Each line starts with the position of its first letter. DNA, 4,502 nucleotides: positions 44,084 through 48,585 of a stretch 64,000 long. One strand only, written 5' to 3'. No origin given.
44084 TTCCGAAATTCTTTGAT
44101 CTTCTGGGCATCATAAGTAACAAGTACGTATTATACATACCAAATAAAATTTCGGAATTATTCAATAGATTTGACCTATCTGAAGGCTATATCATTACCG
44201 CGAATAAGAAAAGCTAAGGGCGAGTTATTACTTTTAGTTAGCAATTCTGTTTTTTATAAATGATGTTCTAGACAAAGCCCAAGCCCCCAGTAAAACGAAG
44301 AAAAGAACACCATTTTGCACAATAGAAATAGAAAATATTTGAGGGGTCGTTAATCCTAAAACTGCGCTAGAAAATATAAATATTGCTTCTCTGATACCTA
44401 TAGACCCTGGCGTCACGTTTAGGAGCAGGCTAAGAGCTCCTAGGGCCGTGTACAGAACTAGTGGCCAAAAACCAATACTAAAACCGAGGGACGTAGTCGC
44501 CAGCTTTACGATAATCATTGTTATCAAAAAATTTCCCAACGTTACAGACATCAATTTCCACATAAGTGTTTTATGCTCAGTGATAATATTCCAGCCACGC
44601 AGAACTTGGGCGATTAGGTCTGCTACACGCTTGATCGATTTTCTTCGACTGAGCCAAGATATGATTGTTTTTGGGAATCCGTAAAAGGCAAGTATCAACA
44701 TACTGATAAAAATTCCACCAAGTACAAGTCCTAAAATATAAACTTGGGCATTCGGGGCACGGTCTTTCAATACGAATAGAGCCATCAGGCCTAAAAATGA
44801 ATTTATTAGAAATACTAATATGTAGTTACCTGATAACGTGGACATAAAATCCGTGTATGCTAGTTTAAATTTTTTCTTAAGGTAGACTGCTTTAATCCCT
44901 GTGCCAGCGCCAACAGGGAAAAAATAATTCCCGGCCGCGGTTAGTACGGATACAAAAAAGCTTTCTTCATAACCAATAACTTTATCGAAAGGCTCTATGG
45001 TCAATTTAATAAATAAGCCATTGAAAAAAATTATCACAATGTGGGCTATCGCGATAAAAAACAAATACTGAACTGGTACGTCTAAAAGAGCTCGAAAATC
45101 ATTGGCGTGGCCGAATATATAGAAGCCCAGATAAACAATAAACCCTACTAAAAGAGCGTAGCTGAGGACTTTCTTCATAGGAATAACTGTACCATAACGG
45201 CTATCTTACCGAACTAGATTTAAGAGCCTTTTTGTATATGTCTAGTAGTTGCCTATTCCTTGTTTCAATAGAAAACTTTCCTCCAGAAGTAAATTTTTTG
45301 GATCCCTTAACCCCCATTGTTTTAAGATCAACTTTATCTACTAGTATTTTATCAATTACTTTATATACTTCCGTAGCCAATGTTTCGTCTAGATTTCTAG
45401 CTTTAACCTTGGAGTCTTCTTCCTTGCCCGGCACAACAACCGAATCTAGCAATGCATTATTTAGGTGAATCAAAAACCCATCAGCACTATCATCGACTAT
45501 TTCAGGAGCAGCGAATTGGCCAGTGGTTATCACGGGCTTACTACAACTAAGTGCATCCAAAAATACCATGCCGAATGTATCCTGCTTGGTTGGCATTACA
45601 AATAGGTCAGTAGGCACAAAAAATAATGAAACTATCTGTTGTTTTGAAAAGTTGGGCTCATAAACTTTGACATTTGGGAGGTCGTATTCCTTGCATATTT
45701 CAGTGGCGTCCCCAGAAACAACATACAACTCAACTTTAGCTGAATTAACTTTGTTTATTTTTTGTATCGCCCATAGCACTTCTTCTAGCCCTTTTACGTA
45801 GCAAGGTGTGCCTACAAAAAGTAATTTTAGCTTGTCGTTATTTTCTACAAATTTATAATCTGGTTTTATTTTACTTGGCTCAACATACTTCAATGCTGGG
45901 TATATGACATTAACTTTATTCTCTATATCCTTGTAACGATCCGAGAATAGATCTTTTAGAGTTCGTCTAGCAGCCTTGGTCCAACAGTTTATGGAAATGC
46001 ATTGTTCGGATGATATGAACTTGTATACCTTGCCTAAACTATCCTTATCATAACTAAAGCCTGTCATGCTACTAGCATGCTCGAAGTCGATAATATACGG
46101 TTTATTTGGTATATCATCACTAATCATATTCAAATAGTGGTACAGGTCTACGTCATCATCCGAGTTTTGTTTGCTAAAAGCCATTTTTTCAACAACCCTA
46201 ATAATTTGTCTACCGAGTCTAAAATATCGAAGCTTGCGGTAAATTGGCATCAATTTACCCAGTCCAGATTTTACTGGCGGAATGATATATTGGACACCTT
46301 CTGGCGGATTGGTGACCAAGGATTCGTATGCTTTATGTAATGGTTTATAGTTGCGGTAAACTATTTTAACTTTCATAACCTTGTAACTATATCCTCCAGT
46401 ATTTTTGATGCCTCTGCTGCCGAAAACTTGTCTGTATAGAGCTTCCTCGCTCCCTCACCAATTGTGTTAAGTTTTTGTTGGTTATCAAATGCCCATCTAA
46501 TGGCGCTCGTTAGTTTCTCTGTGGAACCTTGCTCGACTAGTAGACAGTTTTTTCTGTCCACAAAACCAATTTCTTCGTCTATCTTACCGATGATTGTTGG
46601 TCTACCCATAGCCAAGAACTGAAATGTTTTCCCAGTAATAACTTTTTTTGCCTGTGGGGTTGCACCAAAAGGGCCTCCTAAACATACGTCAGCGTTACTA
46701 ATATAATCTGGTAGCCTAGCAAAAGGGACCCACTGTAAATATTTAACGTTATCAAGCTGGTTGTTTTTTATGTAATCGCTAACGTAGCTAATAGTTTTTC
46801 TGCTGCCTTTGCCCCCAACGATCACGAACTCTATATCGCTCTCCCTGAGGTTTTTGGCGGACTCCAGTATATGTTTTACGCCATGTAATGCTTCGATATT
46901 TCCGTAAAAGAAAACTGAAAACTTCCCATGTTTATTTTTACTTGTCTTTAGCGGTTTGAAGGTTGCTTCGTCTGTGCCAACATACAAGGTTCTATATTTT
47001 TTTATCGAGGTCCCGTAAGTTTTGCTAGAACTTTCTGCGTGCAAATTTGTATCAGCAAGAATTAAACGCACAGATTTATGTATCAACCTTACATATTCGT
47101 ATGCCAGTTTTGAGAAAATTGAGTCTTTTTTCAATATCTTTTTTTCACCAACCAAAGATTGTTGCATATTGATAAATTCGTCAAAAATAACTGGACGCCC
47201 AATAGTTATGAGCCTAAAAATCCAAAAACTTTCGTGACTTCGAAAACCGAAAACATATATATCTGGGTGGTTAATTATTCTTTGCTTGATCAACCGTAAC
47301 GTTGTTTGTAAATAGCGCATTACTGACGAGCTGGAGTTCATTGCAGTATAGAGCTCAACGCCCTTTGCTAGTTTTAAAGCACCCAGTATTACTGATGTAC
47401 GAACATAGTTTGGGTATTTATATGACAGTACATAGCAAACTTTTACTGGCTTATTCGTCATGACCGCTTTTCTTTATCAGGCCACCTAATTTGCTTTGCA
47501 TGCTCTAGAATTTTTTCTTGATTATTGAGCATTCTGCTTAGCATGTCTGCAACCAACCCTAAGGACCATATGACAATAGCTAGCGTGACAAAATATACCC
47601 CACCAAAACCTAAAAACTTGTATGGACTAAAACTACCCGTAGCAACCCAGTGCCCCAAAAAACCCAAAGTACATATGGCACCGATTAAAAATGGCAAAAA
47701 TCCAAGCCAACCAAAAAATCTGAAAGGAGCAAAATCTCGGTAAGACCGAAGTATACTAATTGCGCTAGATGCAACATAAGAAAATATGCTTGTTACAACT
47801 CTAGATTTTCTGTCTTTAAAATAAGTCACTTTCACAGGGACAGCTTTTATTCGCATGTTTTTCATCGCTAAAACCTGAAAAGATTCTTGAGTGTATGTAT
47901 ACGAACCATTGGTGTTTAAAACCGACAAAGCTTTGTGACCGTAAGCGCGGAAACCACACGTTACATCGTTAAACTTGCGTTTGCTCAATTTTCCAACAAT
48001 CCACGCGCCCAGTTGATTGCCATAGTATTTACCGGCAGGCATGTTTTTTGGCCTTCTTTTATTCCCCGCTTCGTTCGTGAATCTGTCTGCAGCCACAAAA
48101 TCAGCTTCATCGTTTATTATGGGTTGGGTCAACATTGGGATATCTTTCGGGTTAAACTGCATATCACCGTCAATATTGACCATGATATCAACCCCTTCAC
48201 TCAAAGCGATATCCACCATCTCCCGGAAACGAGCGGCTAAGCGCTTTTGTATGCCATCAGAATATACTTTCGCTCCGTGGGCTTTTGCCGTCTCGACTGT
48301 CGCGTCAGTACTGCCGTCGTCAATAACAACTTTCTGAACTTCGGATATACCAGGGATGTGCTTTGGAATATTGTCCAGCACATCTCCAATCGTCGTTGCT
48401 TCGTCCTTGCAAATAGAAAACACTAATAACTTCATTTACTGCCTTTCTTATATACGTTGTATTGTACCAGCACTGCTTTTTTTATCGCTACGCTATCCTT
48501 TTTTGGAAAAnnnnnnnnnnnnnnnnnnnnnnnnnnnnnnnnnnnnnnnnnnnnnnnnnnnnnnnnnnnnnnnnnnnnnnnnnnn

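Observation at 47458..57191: Duplicated GtrB-like GT2 / GT-C modules arranged divergently around secreted-protein genes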

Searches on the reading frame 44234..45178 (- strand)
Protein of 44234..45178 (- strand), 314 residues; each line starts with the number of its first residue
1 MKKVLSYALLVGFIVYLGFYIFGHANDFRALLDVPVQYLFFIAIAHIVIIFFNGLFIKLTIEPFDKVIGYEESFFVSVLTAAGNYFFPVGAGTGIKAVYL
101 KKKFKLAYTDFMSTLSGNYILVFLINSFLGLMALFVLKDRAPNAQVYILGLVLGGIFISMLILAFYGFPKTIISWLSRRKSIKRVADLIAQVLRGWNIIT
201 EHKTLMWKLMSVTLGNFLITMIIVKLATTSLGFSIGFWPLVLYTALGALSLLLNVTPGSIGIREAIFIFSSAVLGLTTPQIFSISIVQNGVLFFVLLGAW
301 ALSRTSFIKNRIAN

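Call 15: search_protein_families(library=pfam, proteins=[window:44234-45178:-], max_evalue=0.001)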
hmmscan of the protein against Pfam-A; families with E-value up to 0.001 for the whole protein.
window:44234-45178:- (314 aa): 1 family
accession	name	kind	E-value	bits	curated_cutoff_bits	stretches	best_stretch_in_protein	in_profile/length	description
PF03706.18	LPG_synthase_TM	-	7.9e-19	68.7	33.4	1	4-297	2-299/302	Lysylphosphatidylglycerol synthase TM region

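Call 54: search_protein_families(library=ncbifam, proteins=[window:44234-45178:-], max_evalue=0.00001)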
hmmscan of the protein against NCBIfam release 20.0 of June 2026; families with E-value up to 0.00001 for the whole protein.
window:44234-45178:- (314 aa): 1 family
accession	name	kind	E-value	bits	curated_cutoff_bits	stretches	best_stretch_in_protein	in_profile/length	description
TIGR00374.1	TIGR00374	subfamily_domain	1.2e-07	31.5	43.2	1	4-293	2-299/323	flippase-like domain-containing protein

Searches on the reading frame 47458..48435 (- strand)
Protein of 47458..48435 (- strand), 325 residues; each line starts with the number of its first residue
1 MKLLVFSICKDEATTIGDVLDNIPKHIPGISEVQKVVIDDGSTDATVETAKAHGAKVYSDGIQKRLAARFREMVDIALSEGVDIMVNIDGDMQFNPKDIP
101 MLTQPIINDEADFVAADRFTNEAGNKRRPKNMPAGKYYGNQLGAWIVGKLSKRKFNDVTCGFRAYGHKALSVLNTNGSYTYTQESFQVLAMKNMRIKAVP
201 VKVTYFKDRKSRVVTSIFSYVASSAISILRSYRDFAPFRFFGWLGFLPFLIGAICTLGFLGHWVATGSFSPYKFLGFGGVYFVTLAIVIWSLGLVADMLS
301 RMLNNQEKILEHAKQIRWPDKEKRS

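Call 3: search_protein_families(library=pfam, proteins=[window:47458-48435:-], max_evalue=0.01)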
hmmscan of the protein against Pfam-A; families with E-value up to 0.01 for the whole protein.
window:47458-48435:- (325 aa): 1 family
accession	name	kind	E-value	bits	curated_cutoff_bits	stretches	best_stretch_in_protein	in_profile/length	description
PF00535.33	Glycos_transf_2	-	4.4e-13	49.9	23.3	1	8-138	5-132/168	Glycosyl transferase family 2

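Call 4: search_protein_families(library=ncbifam, proteins=[window:47458-48435:-], max_evalue=0.01)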
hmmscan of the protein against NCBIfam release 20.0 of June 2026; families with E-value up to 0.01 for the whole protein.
window:47458-48435:- (325 aa): 5 families
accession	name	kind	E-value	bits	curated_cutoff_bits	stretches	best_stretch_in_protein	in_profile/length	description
TIGR04182.1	glyco_TIGR04182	equivalog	6.7e-26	91.3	325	1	10-305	9-288/293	S-layer glycoprotein N-glycosyltransferase AglJ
NF041391.1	DPhHxTase_Halo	equivalog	2e-16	59.6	375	1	11-214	5-191/213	dolichyl-phosphate hexose transferase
NF058614.1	PPMAGASynPpgS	equivalog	4.5e-15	55.7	370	1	9-212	8-205/226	polyprenyl-phospho-N-acetylgalactosaminyl synthase PpgS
NF010496.0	PRK13915.1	equivalog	7.7e-09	35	262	1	10-114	40-151/307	glucosyl-3-phosphoglycerate synthase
NF007986.1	PRK10714.1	equivalog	0.00016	20.8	529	1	35-302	41-296/316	undecaprenyl-phosphate 4-deoxy-4-formamido-L-arabinose transferase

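Call 19: search_solved_structures(query=window:47458-48435:-, max_evalue=0.001)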
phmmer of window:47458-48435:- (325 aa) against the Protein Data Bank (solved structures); distinct sequences matched with E-value up to 0.001: 2.
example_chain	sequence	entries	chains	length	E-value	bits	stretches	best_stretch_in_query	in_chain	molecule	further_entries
3ckj_A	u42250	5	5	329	6.5e-05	25.3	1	9-111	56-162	Putative uncharacterized protein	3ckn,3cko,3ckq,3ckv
5mlz_A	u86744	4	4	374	0.0005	22.4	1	10-164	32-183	Dolichol monophosphate mannose synthase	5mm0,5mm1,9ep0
